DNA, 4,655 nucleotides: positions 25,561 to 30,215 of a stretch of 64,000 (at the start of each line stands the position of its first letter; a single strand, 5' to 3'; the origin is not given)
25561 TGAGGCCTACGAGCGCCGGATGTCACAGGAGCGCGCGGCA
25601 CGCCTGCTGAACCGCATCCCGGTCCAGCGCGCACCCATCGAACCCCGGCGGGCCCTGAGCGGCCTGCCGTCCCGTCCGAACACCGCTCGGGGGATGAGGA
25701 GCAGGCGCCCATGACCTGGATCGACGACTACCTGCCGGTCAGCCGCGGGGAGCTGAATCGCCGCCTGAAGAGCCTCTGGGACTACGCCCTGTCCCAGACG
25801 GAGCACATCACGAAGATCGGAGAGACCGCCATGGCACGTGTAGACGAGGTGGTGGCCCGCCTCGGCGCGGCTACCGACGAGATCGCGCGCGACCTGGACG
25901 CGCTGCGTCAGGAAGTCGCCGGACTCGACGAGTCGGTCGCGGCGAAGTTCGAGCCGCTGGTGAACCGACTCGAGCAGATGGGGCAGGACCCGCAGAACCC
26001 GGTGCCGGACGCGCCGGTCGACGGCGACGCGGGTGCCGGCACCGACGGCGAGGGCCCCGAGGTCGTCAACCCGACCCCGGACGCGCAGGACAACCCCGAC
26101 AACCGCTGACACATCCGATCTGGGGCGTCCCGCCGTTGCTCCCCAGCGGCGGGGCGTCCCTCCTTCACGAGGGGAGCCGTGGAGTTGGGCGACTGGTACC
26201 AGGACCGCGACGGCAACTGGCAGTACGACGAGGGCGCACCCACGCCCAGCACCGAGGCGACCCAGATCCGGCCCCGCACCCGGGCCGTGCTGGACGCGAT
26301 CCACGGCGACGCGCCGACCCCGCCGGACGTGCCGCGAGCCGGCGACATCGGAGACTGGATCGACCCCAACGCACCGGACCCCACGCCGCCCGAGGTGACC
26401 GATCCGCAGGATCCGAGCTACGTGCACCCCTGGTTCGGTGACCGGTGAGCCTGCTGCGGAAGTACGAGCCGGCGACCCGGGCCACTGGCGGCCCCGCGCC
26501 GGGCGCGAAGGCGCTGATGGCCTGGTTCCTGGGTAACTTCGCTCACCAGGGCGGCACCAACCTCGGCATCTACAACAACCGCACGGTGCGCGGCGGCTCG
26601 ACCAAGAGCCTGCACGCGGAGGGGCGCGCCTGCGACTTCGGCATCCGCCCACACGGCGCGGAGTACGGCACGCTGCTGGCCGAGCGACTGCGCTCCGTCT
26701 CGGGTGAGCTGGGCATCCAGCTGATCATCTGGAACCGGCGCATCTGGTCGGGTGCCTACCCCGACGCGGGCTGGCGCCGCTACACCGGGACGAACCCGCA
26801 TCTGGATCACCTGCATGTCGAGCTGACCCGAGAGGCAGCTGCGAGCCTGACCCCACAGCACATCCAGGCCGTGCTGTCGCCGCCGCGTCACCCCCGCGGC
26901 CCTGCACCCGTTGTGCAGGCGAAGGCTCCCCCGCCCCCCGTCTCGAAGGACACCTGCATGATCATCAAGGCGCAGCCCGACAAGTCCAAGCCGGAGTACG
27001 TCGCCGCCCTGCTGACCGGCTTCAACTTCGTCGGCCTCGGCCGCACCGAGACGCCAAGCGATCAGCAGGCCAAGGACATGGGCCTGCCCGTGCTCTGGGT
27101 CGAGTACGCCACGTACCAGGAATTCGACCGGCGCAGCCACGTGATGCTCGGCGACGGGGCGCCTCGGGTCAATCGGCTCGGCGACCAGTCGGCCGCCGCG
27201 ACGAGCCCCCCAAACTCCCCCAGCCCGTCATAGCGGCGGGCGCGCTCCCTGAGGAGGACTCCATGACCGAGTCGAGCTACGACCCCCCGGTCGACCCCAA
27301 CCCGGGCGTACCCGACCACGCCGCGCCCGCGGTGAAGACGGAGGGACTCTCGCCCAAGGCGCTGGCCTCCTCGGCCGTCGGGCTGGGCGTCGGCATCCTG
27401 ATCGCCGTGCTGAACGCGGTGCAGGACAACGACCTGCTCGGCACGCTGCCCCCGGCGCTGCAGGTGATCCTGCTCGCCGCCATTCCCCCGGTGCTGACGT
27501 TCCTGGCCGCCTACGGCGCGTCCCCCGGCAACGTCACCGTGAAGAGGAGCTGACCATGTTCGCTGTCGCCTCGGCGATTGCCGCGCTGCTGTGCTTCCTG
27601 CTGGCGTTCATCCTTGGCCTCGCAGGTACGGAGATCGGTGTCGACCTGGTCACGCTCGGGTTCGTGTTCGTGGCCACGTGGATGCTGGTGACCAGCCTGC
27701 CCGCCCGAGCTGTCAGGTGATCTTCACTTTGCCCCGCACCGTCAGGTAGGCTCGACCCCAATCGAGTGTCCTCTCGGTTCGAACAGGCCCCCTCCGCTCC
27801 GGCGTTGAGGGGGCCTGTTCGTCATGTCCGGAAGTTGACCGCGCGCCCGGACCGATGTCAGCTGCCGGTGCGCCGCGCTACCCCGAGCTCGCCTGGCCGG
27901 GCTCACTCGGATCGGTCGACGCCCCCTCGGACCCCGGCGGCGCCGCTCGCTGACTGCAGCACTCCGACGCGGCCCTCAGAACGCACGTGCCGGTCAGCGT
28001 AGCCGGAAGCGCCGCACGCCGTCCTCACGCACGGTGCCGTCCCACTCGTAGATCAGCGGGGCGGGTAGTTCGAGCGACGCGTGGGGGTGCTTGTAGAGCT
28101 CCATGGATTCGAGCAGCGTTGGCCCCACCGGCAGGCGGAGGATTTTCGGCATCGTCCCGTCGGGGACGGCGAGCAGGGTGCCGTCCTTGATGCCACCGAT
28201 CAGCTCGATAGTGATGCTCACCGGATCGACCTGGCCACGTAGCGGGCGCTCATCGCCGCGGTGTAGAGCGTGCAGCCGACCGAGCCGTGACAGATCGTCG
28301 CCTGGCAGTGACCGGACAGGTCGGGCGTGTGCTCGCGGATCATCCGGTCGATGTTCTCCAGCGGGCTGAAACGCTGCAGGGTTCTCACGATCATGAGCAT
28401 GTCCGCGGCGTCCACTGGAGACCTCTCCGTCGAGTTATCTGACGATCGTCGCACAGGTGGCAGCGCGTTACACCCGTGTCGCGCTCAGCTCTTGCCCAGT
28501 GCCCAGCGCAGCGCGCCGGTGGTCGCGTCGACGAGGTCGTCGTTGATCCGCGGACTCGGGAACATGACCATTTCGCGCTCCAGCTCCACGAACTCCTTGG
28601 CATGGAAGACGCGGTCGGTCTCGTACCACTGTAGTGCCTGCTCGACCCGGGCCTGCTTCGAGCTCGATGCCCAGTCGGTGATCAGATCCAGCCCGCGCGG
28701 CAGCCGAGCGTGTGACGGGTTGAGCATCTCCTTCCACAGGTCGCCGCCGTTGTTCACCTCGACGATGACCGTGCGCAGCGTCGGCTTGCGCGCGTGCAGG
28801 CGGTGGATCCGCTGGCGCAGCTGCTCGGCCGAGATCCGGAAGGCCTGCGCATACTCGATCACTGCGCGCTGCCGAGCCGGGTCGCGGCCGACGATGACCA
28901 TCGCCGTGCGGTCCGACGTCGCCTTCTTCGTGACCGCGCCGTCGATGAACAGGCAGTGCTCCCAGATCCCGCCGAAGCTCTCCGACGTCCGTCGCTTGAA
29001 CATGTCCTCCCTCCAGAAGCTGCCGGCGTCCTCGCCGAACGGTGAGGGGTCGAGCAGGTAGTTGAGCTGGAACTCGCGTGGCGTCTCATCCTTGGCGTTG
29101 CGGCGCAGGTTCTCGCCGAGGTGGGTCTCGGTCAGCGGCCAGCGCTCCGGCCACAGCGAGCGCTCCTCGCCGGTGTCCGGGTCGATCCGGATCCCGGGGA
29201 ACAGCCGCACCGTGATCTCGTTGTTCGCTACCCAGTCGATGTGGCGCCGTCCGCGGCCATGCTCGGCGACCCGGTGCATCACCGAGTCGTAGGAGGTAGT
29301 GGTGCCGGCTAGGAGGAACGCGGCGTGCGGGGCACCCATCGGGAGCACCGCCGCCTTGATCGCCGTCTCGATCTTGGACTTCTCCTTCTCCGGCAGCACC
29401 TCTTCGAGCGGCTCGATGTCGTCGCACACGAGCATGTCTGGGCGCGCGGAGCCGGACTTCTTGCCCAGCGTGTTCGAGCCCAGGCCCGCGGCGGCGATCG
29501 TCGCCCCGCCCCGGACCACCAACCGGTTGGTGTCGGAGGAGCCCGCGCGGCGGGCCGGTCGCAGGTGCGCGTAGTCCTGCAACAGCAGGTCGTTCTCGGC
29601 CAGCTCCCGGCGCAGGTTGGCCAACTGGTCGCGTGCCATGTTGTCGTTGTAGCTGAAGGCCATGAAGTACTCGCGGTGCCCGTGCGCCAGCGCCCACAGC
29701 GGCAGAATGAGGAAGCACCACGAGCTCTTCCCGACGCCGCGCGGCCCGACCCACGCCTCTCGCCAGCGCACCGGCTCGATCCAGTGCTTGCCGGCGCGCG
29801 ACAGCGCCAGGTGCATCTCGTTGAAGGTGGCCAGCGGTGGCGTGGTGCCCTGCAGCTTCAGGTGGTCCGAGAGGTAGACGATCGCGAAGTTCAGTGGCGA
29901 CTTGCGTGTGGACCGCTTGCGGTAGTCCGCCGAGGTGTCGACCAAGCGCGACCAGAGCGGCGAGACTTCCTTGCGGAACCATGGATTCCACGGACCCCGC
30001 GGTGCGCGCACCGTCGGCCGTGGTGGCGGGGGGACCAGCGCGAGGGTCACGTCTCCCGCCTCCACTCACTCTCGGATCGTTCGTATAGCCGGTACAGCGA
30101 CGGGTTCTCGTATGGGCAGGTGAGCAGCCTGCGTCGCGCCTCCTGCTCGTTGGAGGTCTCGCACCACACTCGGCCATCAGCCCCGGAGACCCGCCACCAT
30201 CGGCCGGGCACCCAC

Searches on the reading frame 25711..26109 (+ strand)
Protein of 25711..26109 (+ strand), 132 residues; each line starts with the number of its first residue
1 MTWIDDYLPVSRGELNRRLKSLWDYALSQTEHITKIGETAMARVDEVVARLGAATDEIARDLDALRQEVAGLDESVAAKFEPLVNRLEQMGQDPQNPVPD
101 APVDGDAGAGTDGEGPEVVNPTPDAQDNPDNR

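Call 3: search_protein_families(library=pfam, proteins=[window:25711-26109:+], max_evalue=0.01)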
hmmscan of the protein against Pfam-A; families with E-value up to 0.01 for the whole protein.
window:25711-26109:+ (132 aa): 1 family
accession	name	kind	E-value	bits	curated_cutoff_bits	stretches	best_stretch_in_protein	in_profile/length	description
PF20271.3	CATASP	-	0.0073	16.6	29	0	42-100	20-69/86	CATRA-Associated Small Protein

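Call 4: search_protein_families(library=phrogs, proteins=[window:25711-26109:+], max_evalue=0.01)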
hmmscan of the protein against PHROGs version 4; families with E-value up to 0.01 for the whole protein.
window:25711-26109:+ (132 aa): 0 families

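Call 69: search_protein_families(library=pfam, proteins=[window:25711-26109:+], max_evalue=1)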
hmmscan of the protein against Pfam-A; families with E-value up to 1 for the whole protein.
window:25711-26109:+ (132 aa): 5 families
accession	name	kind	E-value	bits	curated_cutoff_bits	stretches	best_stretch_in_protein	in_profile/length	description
PF20271.3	CATASP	-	0.0073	16.6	29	1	42-100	20-69/86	CATRA-Associated Small Protein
PF01442.23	Apolipoprotein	-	0.037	14.2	90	1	38-82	62-110/190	Apolipoprotein A1/A4/E domain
PF09755.14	DUF2046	-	0.087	12.4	24.7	1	14-87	111-184/305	Uncharacterized conserved protein H4 (DUF2046)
PF04513.17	Baculo_PEP_C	-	0.15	12.5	38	1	45-89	30-74/140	Baculovirus polyhedron envelope protein, PEP, C terminus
PF16456.10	YmgD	-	0.17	12.3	27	1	37-79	18-57/82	YmgD protein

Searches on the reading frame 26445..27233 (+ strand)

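Call 3: search_protein_families(library=pfam, proteins=[window:26445-27233:+], max_evalue=0.01)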
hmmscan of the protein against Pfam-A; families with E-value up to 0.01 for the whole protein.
window:26445-27233:+ (262 aa): 0 families

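Call 4: search_protein_families(library=phrogs, proteins=[window:26445-27233:+], max_evalue=0.01)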
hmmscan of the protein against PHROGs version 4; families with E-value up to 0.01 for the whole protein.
window:26445-27233:+ (262 aa): 3 families
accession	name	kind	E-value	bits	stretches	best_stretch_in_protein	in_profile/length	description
phrog_32486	-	unknown function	7.6e-08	33.2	1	52-137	45-127/170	-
phrog_17001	-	lysis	0.0012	19.4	1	41-65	189-213/265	endolysin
phrog_9228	-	tail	0.0014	18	1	44-138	925-1029/1425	tail length tape measure protein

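Call 5: search_protein_families(library=ncbifam, proteins=[window:26445-27233:+], max_evalue=0.01)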
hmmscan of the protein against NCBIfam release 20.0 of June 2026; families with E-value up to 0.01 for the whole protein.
window:26445-27233:+ (262 aa): 0 families

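Call 69: search_protein_families(library=pfam, proteins=[window:26445-27233:+], max_evalue=1)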
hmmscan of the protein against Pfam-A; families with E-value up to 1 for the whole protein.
window:26445-27233:+ (262 aa): 1 family
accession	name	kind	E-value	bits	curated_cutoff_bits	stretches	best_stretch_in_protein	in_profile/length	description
PF08291.16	Peptidase_M15_3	-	0.086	13.4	23.2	1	45-71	55-80/108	Peptidase M15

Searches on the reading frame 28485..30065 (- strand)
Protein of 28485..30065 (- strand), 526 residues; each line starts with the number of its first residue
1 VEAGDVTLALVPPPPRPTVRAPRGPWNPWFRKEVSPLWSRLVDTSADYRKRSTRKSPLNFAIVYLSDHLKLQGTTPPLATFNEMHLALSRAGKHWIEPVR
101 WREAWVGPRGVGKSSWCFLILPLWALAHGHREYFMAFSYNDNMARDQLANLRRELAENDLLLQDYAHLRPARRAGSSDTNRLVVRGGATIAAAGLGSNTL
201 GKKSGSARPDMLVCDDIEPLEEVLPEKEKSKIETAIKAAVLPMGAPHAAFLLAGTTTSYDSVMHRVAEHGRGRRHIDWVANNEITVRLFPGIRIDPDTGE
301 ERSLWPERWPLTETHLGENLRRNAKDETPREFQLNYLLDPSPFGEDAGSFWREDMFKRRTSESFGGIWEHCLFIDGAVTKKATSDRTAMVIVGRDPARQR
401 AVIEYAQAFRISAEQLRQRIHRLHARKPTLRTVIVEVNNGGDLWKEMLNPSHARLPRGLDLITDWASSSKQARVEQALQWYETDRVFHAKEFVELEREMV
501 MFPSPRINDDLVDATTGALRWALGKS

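Call 5: search_protein_families(library=ncbifam, proteins=[window:28485-30065:-], max_evalue=0.01)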
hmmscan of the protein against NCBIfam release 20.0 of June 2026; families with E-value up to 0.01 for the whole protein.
window:28485-30065:- (526 aa): 1 family
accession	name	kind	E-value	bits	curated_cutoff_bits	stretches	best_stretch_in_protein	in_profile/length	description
NF033889.1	termin_lrg_T7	equivalog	5.5e-16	58.4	150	1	108-344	40-271/500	phage terminase large subunit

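Call 31: search_protein_families(library=phrogs, proteins=[window:28485-30065:-], max_evalue=0.001)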
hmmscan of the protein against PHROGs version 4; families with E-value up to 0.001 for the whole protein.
window:28485-30065:- (526 aa): 6 families
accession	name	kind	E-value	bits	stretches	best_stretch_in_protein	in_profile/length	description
phrog_38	-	head and packaging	3.3e-67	228.8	1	46-525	266-706/760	terminase large subunit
phrog_979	-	head and packaging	6.9e-12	45.8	1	345-519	410-596/642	terminase large subunit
phrog_5573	-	head and packaging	3e-08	34.4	1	303-524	26-236/250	terminase large subunit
phrog_4758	-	head and packaging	6.2e-07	30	1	108-239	65-189/243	terminase large subunit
phrog_2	-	head and packaging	3.1e-06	27.2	1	89-518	267-588/807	terminase large subunit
phrog_14112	-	unknown function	1.6e-05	25.5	1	106-230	108-233/247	-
